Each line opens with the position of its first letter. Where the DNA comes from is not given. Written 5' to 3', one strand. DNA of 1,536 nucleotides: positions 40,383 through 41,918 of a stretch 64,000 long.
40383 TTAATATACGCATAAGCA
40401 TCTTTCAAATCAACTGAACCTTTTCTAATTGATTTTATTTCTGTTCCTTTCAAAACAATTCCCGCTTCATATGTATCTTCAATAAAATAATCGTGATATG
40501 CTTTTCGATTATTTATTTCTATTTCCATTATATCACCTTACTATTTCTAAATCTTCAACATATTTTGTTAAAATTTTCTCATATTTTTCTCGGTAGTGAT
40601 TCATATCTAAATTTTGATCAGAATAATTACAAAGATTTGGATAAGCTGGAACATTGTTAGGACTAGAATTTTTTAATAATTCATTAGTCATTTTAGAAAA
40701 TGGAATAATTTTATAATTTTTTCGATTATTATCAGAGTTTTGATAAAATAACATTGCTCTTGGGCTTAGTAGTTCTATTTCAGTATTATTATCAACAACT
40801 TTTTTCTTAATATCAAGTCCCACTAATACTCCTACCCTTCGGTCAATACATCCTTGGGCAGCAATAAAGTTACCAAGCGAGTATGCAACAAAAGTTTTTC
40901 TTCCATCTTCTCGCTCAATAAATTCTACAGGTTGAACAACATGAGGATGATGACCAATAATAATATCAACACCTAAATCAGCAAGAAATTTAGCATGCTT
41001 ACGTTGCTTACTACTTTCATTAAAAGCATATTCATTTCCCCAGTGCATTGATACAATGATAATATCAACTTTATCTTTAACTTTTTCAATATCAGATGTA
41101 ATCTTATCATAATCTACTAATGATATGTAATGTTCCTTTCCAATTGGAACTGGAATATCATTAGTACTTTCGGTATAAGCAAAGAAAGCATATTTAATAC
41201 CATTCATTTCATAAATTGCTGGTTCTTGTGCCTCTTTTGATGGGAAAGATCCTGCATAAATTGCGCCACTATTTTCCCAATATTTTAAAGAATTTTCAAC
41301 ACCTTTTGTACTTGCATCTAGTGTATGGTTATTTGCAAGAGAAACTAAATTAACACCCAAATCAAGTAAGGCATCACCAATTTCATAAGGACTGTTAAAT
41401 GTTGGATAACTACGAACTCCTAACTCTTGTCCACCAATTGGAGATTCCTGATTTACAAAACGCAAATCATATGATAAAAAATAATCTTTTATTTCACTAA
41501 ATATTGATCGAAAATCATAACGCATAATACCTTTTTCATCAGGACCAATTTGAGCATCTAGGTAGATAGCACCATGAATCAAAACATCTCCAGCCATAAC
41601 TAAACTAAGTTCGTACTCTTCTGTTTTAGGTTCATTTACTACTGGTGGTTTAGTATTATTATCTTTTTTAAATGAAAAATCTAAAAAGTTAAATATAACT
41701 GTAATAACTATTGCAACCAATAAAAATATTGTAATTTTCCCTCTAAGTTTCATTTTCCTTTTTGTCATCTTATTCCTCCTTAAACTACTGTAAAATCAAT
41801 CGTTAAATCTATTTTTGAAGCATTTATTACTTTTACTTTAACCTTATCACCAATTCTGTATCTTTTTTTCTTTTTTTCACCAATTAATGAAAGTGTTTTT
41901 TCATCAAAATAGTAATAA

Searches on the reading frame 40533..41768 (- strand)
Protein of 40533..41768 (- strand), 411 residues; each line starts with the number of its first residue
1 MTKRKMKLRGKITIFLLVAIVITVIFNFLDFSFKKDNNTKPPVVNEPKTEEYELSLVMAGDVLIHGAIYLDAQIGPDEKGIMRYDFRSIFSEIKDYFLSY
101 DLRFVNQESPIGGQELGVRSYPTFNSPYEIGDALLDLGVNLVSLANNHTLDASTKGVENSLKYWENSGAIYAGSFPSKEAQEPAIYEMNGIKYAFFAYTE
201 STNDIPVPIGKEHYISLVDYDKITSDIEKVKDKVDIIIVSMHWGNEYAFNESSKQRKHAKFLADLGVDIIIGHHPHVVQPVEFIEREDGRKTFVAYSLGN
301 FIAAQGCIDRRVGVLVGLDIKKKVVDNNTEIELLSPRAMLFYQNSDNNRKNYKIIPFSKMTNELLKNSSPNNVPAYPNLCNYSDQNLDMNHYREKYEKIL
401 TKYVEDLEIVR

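Call 42: search_protein_families(library=ncbifam, proteins=[window:40533-41768:-], max_evalue=0.001)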
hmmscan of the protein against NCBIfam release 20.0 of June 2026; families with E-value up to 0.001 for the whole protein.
window:40533-41768:- (411 aa): 1 family
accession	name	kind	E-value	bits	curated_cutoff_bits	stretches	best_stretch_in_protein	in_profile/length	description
NF038314.1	epimerase_MslH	equivalog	3.3e-10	38.9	700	1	219-304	236-318/439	lasso peptide C-terminal Trp epimerase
